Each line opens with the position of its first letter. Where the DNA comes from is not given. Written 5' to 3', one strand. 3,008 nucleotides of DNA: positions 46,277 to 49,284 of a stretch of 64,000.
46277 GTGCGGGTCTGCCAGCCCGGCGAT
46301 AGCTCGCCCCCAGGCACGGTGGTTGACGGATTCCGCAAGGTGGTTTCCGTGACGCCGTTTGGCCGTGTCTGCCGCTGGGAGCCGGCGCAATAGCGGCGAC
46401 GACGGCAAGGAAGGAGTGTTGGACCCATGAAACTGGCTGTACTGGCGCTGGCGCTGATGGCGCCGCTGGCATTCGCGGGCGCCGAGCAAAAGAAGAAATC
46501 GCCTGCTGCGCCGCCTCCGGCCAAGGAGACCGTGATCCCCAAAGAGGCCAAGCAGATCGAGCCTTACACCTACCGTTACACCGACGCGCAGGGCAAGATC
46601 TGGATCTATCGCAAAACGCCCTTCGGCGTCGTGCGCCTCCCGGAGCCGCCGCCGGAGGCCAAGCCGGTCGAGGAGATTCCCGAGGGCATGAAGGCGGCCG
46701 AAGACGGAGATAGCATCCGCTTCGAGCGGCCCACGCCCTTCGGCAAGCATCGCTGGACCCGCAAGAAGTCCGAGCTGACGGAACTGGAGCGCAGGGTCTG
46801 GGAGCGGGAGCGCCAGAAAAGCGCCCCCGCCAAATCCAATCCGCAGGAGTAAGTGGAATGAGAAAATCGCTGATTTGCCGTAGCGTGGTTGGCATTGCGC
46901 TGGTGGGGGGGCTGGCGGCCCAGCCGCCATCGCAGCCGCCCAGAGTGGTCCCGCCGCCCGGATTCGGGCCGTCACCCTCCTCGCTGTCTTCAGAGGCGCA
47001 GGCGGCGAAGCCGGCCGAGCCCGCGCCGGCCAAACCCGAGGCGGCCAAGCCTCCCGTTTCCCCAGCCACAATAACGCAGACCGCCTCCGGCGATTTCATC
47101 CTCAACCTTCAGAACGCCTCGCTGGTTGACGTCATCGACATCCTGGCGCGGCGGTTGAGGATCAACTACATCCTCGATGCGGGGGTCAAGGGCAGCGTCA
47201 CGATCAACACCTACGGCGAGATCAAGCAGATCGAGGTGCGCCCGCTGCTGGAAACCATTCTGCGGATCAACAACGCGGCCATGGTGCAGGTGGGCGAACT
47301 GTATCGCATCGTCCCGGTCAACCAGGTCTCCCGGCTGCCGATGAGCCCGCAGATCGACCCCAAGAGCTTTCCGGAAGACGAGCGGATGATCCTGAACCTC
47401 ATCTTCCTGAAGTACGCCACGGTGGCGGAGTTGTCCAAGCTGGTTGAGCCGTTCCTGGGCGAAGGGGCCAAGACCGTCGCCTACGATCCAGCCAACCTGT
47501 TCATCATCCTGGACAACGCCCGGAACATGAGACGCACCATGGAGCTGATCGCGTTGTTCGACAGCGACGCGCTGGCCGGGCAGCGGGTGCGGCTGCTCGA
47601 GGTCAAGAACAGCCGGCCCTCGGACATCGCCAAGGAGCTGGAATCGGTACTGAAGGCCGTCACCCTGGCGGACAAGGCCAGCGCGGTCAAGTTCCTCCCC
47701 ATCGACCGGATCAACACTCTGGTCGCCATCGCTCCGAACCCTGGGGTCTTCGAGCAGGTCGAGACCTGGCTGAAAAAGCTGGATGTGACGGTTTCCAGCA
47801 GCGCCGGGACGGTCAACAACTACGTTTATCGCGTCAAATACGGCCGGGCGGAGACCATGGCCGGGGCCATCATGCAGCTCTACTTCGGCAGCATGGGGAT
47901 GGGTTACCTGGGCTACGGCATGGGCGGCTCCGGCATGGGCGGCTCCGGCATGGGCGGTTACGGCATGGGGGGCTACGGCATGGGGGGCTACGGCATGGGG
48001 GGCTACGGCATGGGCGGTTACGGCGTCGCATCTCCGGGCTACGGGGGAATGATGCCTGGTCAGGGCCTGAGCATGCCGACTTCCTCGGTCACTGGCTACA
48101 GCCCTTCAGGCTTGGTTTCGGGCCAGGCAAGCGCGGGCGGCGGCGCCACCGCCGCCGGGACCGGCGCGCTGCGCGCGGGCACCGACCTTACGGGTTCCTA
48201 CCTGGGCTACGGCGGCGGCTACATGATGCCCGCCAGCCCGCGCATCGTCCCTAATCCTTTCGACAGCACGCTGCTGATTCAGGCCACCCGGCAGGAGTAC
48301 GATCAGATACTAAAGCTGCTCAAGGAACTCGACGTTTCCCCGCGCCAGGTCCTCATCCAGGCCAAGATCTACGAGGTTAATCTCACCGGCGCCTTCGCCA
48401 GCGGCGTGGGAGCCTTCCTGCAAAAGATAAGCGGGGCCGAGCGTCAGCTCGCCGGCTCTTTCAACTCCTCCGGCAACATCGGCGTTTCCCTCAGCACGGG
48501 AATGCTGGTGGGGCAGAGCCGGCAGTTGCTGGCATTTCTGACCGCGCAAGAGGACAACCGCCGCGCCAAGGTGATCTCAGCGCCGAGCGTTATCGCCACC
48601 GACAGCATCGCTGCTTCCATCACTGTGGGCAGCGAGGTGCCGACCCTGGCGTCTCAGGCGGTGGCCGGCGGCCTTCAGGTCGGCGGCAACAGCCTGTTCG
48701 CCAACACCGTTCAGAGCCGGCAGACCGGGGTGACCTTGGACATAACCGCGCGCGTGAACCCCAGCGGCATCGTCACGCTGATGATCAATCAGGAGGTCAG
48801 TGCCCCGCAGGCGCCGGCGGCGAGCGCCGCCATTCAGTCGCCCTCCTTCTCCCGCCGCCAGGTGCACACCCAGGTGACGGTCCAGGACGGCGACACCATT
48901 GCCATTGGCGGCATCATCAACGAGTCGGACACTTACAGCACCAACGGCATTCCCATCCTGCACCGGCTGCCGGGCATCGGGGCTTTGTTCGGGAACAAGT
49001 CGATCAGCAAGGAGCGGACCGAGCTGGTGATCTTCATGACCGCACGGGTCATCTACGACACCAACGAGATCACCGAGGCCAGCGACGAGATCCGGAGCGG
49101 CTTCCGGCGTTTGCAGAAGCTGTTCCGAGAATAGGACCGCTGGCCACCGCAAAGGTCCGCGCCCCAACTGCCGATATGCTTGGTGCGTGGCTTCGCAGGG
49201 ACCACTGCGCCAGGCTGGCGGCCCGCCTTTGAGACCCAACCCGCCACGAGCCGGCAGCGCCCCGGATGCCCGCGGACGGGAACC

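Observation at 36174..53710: ECF-sigma-headed T2SS-like machine ending in twin REC-CpaE/TadZ-like ATPases around a kinase and response regulator: a hybrid T2SS/Tad regulatory layout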

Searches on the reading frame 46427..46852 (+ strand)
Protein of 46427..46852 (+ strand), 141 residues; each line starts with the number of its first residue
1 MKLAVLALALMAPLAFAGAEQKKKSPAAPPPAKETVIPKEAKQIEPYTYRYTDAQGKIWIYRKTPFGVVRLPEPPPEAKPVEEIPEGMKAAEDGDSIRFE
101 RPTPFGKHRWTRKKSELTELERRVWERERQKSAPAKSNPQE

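Call 6: search_protein_families(library=pfam, proteins=[window:46427-46852:+], max_evalue=0.01)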
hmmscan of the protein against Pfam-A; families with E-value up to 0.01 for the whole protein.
window:46427-46852:+ (141 aa): 0 families

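Call 7: search_protein_families(library=ncbifam, proteins=[window:46427-46852:+], max_evalue=0.01)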
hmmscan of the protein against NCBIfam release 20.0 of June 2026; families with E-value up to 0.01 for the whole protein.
window:46427-46852:+ (141 aa): 0 families

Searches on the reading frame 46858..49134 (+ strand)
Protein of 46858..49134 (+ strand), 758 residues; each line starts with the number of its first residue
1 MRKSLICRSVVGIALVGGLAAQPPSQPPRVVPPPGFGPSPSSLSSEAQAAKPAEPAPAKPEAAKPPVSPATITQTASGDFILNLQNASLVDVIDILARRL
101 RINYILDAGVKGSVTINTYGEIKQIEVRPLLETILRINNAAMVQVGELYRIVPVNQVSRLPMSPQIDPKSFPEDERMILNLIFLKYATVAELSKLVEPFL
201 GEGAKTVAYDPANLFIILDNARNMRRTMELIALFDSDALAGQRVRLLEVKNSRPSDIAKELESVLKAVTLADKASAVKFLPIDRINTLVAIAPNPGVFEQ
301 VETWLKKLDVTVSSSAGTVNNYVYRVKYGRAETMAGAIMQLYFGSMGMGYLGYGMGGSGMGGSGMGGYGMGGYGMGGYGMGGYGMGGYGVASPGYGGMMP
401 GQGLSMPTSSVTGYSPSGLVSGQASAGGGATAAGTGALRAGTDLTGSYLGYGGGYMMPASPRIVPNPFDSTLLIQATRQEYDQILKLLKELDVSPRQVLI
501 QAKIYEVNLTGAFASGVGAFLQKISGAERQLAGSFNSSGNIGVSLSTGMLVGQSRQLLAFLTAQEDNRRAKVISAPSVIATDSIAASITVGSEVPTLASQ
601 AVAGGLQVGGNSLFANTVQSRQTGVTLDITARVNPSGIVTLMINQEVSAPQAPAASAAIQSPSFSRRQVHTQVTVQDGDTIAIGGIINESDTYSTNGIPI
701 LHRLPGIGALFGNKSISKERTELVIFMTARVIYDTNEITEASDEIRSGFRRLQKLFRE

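Call 6: search_protein_families(library=pfam, proteins=[window:46858-49134:+], max_evalue=0.01)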
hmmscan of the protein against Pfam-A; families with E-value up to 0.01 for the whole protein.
window:46858-49134:+ (758 aa): 3 families
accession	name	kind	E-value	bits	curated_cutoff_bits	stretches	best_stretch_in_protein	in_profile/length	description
PF00263.26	Secretin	-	4.1e-43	147.3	27.5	1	563-732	1-168/169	Bacterial type II and III secretion system protein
PF03958.22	Secretin_N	-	4.2e-21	75.4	28.2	2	183-237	5-66/69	Bacterial type II/III secretion system short domain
PF21305.2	type_II_gspD_N0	-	2.2e-10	40.7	27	1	82-151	1-71/71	GspD-like, N0 domain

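Call 7: search_protein_families(library=ncbifam, proteins=[window:46858-49134:+], max_evalue=0.01)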
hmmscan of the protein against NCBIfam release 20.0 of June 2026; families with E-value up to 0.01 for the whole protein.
window:46858-49134:+ (758 aa): 9 families
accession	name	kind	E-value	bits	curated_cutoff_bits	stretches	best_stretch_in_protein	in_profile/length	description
TIGR02517.1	type_II_gspD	equivalog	2.1e-111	373.3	351.35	1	82-739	1-597/600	type II secretion system secretin GspD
TIGR02515.1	IV_pilus_PilQ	subfamily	6.8e-49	167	284.35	3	549-732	253-427/428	type IV pilus secretin PilQ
TIGR02519.1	pilus_MshL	equivalog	3.2e-32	111.7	250.2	1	471-732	9-290/290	pilus (MSHA type) biogenesis protein MshL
NF010083.0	PRK13568.1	equivalog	8.8e-29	100.5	554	1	467-732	158-417/419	DNA uptake porin HofQ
TIGR02516.1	type_III_yscC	equivalog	2.8e-25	88.8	238.45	1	459-732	197-461/463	type III secretion system outer membrane ring subunit SctC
NF007851.2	PRK10560.1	exception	2.2e-20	72.9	598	1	470-732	153-409/412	DNA uptake porin HofQ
NF042912.1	Amuc_1098_fam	equivalog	4.5e-19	68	750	1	639-732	703-796/805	Amuc_1098 family type IV pilus outer membrane protein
NF011873.0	PRK15346.1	equivalog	4.1e-16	58.7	524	1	464-718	239-480/499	EscC/YscC/HrcC family type III secretion system outer membrane ring protein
TIGR02520.1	pilus_B_mal_scr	equivalog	0.00051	18.7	287.65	1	495-728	272-510/513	PilN family type IVB pilus formation outer membrane protein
